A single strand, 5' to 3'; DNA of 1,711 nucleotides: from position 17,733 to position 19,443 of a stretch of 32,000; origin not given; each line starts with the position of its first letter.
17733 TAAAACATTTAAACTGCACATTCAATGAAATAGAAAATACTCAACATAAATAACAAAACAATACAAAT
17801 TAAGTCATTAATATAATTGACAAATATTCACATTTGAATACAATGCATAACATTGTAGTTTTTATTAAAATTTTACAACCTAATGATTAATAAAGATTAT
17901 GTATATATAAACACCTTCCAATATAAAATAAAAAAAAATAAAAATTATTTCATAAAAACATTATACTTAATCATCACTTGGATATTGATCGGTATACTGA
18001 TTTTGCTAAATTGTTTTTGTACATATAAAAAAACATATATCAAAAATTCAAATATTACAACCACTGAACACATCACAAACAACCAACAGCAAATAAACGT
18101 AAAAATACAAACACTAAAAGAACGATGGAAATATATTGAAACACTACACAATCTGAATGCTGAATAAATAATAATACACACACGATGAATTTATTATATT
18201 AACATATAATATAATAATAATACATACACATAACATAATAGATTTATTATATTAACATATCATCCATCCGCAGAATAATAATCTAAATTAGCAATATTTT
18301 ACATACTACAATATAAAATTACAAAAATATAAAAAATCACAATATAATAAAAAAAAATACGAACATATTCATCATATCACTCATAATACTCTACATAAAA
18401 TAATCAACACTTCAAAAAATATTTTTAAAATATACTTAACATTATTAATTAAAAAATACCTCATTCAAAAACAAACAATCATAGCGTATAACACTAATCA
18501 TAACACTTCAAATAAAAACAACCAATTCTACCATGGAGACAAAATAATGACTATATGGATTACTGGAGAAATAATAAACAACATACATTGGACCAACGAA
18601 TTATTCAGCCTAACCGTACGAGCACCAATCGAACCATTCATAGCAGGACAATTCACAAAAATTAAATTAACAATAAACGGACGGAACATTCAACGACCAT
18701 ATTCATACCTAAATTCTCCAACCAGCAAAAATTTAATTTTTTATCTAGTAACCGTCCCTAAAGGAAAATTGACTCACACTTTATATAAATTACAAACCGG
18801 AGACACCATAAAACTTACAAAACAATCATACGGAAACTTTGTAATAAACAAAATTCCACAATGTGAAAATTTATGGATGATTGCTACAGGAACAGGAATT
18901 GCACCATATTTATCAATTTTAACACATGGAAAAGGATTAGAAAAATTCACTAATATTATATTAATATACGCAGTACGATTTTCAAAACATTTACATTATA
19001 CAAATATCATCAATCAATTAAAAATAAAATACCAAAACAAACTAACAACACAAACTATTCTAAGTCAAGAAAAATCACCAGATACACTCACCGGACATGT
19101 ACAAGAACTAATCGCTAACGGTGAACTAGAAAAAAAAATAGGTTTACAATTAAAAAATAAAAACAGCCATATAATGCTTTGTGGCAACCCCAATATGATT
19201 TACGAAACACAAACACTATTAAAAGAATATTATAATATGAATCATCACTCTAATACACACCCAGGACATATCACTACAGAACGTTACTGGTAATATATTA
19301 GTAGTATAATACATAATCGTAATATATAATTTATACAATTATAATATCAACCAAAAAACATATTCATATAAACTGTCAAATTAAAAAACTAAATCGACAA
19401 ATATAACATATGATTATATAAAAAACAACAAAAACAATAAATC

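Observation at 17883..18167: Natural 94-aa mini-FtsN: FtsA-binding tail, TM helix and EFtsN motif, with the linker and SPOR domain deleted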

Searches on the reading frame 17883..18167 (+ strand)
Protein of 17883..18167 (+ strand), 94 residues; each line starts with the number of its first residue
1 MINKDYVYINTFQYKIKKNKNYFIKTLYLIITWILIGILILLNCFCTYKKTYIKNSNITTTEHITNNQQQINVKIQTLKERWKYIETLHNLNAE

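Call 4: search_protein_families(library=pfam, proteins=[window:17883-18164:+], max_evalue=10)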
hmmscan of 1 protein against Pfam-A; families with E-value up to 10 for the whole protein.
window:17883-18164:+ (94 aa): 1 family
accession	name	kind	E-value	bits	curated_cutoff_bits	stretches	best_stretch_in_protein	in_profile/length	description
PF11669.13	WBP-1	-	0.00033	21.7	28.1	1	27-81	21-64/102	WW domain-binding protein 1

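Call 5: search_protein_families(library=ncbifam, proteins=[window:17883-18164:+], max_evalue=10)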
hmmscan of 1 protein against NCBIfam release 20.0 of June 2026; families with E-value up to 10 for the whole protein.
window:17883-18164:+ (94 aa): 1 family
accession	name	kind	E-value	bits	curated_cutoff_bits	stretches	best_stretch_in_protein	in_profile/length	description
TIGR02866.1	CoxB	equivalog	0.058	12.9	147.7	1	11-84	35-105/202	cytochrome c oxidase subunit II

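Call 8: find_homologous_proteins(query=window:17883-18164:+, max_evalue=10)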
Query window:17883-18164:+: 3 candidates shared short words with the query, none scored E <= 10.

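Call 12: find_encoding_contigs(protein=window:17883-18167:+, flank=6000, max_places=6)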
Protein window:17883-18167:+ (94 aa): no gene with exactly this product is on record in the collection.

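Call 57: find_related_loci(query=A2, collection=genome_contigs, flank=3000)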
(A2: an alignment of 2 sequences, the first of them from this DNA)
Query A2 (94 aa) in genome_contigs; peptide patterns used: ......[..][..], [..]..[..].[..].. (x = any residue, [..] = any of these).
79 stretches matched a pattern; 1 encode a relative of the query (tblastn E <= 1e-3); 1 distinct loci.
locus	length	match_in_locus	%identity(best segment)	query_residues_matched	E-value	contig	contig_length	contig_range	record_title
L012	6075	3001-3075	52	63-89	4e-6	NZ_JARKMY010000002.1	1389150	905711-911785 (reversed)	Chryseolinea sp. H1M3-3 velvet_auto_127_2, whole genome shotgun sequence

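Call 74: predict_structure(alignment_id=A3)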
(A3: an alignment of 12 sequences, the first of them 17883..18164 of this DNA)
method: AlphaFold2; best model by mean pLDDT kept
length: 94 residues; sequences in the alignment: 12
mean_pLDDT: 67.9   pTM: 0.30
mean pLDDT of the five models: 67.9, 67.4, 67.4, 66.3, 63.2
residues with pLDDT >= 90: 17; 70-90: 25; 50-70: 33; < 50: 19
segments of 3 or more residues with pLDDT < 50: 57-74
pLDDT, mean of each block of 10 residues (from residue 1): 58 59 86 95 80 51 44 58 81 68
secondary structure, 60 per line:
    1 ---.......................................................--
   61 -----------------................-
elements in order: H4-58 H78-93

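Call 75: search_protein_representatives(protein=window:17883-18164:+)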
Query: 94 residues. Proteins with E-value up to 0.001 (for the whole library): 2; up to 1e-10: 0; up to 1e-30: 0. The best 2 are listed.
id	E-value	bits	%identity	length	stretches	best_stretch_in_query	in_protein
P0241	7.8e-05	38.9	41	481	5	57-84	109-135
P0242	4.3e-04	36.5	-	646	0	-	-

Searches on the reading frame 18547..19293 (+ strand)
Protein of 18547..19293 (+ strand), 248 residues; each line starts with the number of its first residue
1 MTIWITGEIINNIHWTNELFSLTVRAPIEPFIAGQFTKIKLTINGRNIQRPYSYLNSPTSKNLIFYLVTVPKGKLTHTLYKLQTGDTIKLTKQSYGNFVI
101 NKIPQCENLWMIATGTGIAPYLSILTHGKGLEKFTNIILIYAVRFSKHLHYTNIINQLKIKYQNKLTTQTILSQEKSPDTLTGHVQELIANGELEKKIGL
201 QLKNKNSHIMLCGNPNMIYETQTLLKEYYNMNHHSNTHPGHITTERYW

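Call 11: find_encoding_contigs(protein=window:18547-19293:+, flank=6000, max_places=6)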
Protein window:18547-19293:+ (248 aa): 1 contig read that carries it; 1 place shown.
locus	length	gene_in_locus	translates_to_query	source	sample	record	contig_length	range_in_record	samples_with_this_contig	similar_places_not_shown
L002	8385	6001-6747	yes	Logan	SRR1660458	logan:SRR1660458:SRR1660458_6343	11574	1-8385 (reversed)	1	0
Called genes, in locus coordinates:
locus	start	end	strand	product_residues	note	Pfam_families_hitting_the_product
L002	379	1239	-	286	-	PF01177:Asp_Glu_race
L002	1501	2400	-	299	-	PF02219:MTHFR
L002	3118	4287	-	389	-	PF01053:Cys_Met_Meta_PP, PF00155:Aminotran_1_2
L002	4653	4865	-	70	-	PF01197:Ribosomal_L31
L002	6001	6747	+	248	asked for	PF00970:FAD_binding_6 (weak), PF08030:NAD_binding_6 (weak), PF00175:NAD_binding_1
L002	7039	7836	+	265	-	PF00121:TIM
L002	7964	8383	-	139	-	?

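Call 13: find_related_loci(query=window:18547-19290:+, collection=genome_contigs, flank=10000)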
Query window:18547-19290:+ (248 aa) in genome_contigs; peptide patterns used: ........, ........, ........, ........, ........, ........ (x = any residue, [..] = any of these).
121 stretches matched a pattern, but none encodes a relative of the query by tblastn (E <= 1e-3).

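Call 14: find_homologous_proteins(query=window:18547-19290:+, max_evalue=1e-20)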
Query window:18547-19290:+ (248 aa): 1663 proteins with E <= 1e-20 among 2038 candidates; the best 120 are listed.
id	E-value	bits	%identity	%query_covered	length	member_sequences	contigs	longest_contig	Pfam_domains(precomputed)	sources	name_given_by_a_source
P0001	1.7e-162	557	100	100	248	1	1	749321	PF00175.27,PF08030.18,PF00970.31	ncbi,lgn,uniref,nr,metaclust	ncbi:ferredoxin--NADP(+) reductase [Blochmannia endosymbiont of Polyrhachis (Hedomyrma) turneri]|uni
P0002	2.3e-85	304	57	100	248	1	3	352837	PF00175.27,PF00970.31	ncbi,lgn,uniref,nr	ncbi:Ferredoxin--NADP reductase [Candidatus Mikella endobia]|uniref:Flavodoxin/ferredoxin--NADP redu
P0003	5.4e-85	303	56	100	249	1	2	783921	PF00175.27,PF08030.18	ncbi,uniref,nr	ncbi:ferredoxin--NADP(+) reductase [Blochmannia endosymbiont of Camponotus sp. C-003]|uniref:ferredo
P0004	9.5e-85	302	52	100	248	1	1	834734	PF00175.27,PF00970.31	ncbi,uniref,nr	ncbi:ferredoxin--NADP(+) reductase [Candidatus Doolittlea endobia]|uniref:Flavodoxin/ferredoxin--NAD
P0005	1.5e-84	301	55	100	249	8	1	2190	PF00175.27,PF08030.18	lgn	-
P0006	1.5e-84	301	56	100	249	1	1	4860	PF00175.27,PF08030.18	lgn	-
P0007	1.6e-84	301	54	100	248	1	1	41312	PF00175.27,PF00970.31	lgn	-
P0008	2.2e-84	301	56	100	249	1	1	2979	PF00175.27,PF08030.18,PF00970.31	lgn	-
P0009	2.7e-84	300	54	100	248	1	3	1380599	PF00175.27,PF00970.31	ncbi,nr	ncbi:MAG: flavodoxin/ferredoxin-NADP(+) reductase [Sodalis sp. Fse]|nr:MAG: flavodoxin/ferredoxin-NA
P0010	7.0e-84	299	54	100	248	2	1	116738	PF00175.27,PF00970.31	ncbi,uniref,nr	ncbi:ferredoxin--NADP(+) reductase [Xenorhabdus littoralis]|uniref:ferredoxin--NADP(+) reductase n=1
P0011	3.3e-83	297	55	100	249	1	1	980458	PF00175.27,PF08030.18,PF00970.31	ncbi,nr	ncbi:Flavodoxin/ferredoxin--NADP reductase [Candidatus Ecksteinia adelgidicola]|nr:Flavodoxin/ferred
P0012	3.4e-83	297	57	100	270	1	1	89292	PF00175.27,PF00970.31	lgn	-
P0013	4.8e-83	296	54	100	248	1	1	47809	PF00175.27,PF00970.31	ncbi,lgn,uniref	ncbi:ferredoxin--NADP(+) reductase [Xenorhabdus entomophaga]|uniref:ferredoxin--NADP(+) reductase n=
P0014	4.8e-83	296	54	100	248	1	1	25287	PF00175.27,PF00970.31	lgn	-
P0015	4.9e-83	296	56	100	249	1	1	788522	PF00175.27,PF08030.18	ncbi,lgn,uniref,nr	ncbi:ferredoxin--NADP(+) reductase [Blochmannia endosymbiont of Camponotus nipponensis]|uniref:ferre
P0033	5.0e-82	293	53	100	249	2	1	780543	PF00175.27,PF08030.18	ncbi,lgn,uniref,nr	ncbi:ferredoxin--NADP(+) reductase [Blochmannia endosymbiont of Camponotus sp.]|uniref:ferredoxin--N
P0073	1.3e-80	288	53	100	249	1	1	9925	PF00175.27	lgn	-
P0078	1.8e-80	288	54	100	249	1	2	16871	PF00175.27,PF08030.18,PF00970.31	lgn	-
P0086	3.3e-80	287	54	100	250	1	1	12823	PF00175.27,PF08030.18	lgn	-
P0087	4.0e-80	287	54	100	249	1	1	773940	PF00175.27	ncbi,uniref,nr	ncbi:ferredoxin--NADP(+) reductase [Blochmannia endosymbiont of Camponotus (Colobopsis) obliquus]|un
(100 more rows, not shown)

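Call 16: find_encoding_contigs(protein=P0003, flank=8000, max_places=2)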
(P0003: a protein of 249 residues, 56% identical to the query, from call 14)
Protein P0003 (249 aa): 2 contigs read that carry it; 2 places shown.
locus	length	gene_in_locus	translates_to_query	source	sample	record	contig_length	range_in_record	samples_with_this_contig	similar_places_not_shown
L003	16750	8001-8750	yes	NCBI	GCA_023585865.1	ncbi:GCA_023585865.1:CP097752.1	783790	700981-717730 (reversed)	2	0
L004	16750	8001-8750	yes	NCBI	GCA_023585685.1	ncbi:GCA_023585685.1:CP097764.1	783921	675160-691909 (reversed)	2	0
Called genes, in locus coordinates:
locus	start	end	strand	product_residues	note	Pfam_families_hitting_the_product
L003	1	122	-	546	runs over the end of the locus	PF02776:TPP_enzyme_N, PF00205:TPP_enzyme_M, PF02775:TPP_enzyme_C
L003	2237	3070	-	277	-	PF01177:Asp_Glu_race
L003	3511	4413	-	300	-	PF02219:MTHFR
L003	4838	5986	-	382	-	PF01053:Cys_Met_Meta_PP, PF00155:Aminotran_1_2 (weak)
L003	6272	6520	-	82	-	PF01197:Ribosomal_L31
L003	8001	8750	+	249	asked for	PF08030:NAD_binding_6 (weak), PF00175:NAD_binding_1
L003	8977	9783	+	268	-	PF00121:TIM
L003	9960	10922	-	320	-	PF00365:PFK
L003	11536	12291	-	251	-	PF06426:SATase_N, PF14602:Hexapep_2 (faint), PF00132:Hexapep (weak)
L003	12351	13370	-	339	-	PF01210:NAD_Gly3P_dh_N, PF02558:ApbA, PF07479:NAD_Gly3P_dh_C, PF20618:GPD_NAD_C_bact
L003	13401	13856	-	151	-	PF02556:SecB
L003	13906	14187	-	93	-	PF05768:Glrx-like (weak), PF00462:Glutaredoxin, PF13417:GST_N_3 (weak)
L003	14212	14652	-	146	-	PF00581:Rhodanese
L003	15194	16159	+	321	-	PF01073:3Beta_HSD, PF01370:Epimerase, PF02719:Polysacc_synt_2 (weak), PF04321:RmlD_sub_bind (weak), PF16363:GDP_Man_Dehyd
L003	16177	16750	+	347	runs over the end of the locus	PF01075:Glyco_transf_9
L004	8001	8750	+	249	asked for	PF08030:NAD_binding_6 (weak), PF00175:NAD_binding_1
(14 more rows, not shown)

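Call 17: find_encoding_contigs(protein=P0087, flank=8000, max_places=2)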
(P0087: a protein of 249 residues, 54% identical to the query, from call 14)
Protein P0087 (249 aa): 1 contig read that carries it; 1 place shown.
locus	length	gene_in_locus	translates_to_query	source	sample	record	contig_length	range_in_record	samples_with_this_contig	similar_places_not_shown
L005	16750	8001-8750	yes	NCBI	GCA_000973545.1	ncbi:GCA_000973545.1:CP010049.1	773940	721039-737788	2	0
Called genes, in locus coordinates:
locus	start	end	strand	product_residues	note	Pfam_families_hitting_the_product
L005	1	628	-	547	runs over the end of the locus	PF02776:TPP_enzyme_N, PF00205:TPP_enzyme_M, PF02775:TPP_enzyme_C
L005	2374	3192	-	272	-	PF01177:Asp_Glu_race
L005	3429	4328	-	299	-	PF02219:MTHFR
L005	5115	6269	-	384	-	PF01053:Cys_Met_Meta_PP, PF00155:Aminotran_1_2 (weak)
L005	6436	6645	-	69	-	PF01197:Ribosomal_L31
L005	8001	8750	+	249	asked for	PF00175:NAD_binding_1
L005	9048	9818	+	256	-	PF00121:TIM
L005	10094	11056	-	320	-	PF00365:PFK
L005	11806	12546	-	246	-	PF06426:SATase_N, PF00132:Hexapep (weak)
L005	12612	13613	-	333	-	PF01210:NAD_Gly3P_dh_N, PF02558:ApbA, PF07479:NAD_Gly3P_dh_C, PF20618:GPD_NAD_C_bact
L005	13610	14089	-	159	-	PF02556:SecB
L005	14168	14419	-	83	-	PF00462:Glutaredoxin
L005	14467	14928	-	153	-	PF00581:Rhodanese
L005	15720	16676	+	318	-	PF01073:3Beta_HSD, PF01370:Epimerase, PF02719:Polysacc_synt_2, PF04321:RmlD_sub_bind, PF07993:NAD_binding_4 (weak), PF16363:GDP_Man_Dehyd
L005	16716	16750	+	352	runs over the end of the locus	PF01075:Glyco_transf_9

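Call 18: find_encoding_contigs(protein=P0015, flank=8000, max_places=2)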
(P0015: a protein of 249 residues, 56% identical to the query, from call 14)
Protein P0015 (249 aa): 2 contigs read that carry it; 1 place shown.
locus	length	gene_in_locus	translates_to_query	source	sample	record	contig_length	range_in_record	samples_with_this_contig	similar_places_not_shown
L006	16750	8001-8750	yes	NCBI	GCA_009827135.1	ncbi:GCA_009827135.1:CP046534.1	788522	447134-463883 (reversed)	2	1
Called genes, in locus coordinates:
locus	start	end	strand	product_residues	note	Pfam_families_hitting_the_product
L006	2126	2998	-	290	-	PF01177:Asp_Glu_race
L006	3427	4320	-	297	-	PF02219:MTHFR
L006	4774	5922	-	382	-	PF01053:Cys_Met_Meta_PP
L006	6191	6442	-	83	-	PF01197:Ribosomal_L31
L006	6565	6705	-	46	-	-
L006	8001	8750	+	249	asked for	PF08030:NAD_binding_6 (faint), PF00175:NAD_binding_1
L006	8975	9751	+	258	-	PF00121:TIM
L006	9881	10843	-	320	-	PF00365:PFK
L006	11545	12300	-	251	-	PF06426:SATase_N, PF14602:Hexapep_2 (faint), PF00132:Hexapep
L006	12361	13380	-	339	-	PF01210:NAD_Gly3P_dh_N, PF02558:ApbA, PF07479:NAD_Gly3P_dh_C, PF20618:GPD_NAD_C_bact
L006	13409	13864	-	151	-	PF02556:SecB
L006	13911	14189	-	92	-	PF00462:Glutaredoxin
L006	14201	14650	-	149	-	PF00581:Rhodanese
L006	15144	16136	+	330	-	PF01370:Epimerase, PF02719:Polysacc_synt_2, PF04321:RmlD_sub_bind (weak), PF01073:3Beta_HSD, PF07993:NAD_binding_4 (faint), PF16363:GDP_Man_Dehyd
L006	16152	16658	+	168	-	PF01075:Glyco_transf_9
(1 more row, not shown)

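Call 19: find_encoding_contigs(protein=P0033, flank=8000, max_places=2)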
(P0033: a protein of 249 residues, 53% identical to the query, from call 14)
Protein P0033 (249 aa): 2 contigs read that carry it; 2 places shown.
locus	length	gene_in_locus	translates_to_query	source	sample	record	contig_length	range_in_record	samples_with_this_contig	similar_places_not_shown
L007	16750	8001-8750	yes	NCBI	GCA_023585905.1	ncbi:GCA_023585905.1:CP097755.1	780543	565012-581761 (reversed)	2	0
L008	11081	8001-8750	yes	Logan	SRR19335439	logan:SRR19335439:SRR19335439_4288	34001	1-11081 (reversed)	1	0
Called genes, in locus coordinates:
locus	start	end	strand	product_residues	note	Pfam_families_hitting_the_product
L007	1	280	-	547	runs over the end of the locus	PF02776:TPP_enzyme_N, PF00205:TPP_enzyme_M, PF02775:TPP_enzyme_C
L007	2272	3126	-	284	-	PF01177:Asp_Glu_race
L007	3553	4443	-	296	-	PF02219:MTHFR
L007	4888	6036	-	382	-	PF01053:Cys_Met_Meta_PP, PF00155:Aminotran_1_2 (weak)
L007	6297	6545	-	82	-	PF01197:Ribosomal_L31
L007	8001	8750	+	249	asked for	PF08030:NAD_binding_6 (weak), PF00175:NAD_binding_1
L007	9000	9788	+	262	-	PF00121:TIM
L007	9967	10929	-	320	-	PF00365:PFK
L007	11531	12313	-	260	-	PF06426:SATase_N, PF14602:Hexapep_2 (faint), PF00132:Hexapep (weak)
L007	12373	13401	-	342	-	PF01210:NAD_Gly3P_dh_N, PF02558:ApbA, PF07479:NAD_Gly3P_dh_C, PF20618:GPD_NAD_C_bact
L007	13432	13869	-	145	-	PF02556:SecB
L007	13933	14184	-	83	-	PF05768:Glrx-like (faint), PF00462:Glutaredoxin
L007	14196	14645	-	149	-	PF00581:Rhodanese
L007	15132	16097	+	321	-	PF01073:3Beta_HSD, PF01370:Epimerase, PF02719:Polysacc_synt_2, PF04321:RmlD_sub_bind (weak), PF07993:NAD_binding_4 (faint), PF16363:GDP_Man_Dehyd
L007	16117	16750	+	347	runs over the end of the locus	PF01075:Glyco_transf_9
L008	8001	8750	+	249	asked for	PF08030:NAD_binding_6 (weak), PF00175:NAD_binding_1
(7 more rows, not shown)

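Call 38: find_encoding_contigs(protein=P0078, flank=4000, max_places=1)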
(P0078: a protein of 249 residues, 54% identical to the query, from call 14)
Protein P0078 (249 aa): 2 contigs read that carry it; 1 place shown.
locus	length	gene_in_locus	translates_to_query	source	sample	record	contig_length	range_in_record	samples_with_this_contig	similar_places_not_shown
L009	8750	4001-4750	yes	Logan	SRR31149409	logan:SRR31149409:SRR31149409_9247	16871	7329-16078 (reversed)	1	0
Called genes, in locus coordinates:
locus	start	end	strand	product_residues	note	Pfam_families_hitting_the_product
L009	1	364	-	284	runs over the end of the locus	PF01177:Asp_Glu_race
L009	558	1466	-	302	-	PF02219:MTHFR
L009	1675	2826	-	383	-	PF01053:Cys_Met_Meta_PP, PF00155:Aminotran_1_2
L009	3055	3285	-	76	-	PF01197:Ribosomal_L31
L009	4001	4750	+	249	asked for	PF00970:FAD_binding_6 (weak), PF08030:NAD_binding_6 (weak), PF00175:NAD_binding_1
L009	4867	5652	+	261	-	PF00121:TIM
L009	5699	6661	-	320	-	PF00365:PFK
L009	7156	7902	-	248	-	PF06426:SATase_N, PF14602:Hexapep_2 (faint), PF00132:Hexapep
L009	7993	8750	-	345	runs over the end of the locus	PF01210:NAD_Gly3P_dh_N, PF02558:ApbA, PF07479:NAD_Gly3P_dh_C, PF20618:GPD_NAD_C_bact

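Call 39: find_encoding_contigs(protein=P0073, flank=4000, max_places=1)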
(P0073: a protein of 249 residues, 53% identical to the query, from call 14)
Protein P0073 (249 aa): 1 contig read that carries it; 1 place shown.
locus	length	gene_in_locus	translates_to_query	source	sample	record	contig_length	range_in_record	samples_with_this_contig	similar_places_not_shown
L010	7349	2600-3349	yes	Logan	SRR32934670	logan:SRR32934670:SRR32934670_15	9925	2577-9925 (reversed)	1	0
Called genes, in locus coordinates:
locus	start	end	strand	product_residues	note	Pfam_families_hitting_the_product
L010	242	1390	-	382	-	PF01053:Cys_Met_Meta_PP, PF00155:Aminotran_1_2 (weak)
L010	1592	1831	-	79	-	PF01197:Ribosomal_L31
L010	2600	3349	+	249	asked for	PF00175:NAD_binding_1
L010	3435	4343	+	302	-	PF00121:TIM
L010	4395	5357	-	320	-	PF00365:PFK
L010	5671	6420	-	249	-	PF06426:SATase_N, PF14602:Hexapep_2 (faint), PF00132:Hexapep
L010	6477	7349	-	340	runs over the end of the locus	PF01210:NAD_Gly3P_dh_N, PF02558:ApbA, PF03807:F420_oxidored (weak), PF07479:NAD_Gly3P_dh_C, PF20618:GPD_NAD_C_bact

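Call 40: find_encoding_contigs(protein=P0086, flank=4000, max_places=1)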
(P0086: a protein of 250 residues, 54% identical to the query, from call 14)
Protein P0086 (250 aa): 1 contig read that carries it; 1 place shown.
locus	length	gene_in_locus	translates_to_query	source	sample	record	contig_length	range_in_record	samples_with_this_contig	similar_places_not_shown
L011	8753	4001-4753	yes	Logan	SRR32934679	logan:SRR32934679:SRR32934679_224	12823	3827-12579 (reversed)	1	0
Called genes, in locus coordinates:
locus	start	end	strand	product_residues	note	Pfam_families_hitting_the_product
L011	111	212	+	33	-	-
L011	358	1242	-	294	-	PF02219:MTHFR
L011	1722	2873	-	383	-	PF01053:Cys_Met_Meta_PP, PF00155:Aminotran_1_2 (weak)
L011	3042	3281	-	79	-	PF01197:Ribosomal_L31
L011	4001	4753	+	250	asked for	PF08030:NAD_binding_6 (faint), PF00175:NAD_binding_1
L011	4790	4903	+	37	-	-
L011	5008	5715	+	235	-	PF00121:TIM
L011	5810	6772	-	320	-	PF00365:PFK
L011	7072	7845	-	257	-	PF06426:SATase_N, PF00132:Hexapep (weak)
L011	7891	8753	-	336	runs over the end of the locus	PF01210:NAD_Gly3P_dh_N, PF02558:ApbA, PF07479:NAD_Gly3P_dh_C, PF20618:GPD_NAD_C_bact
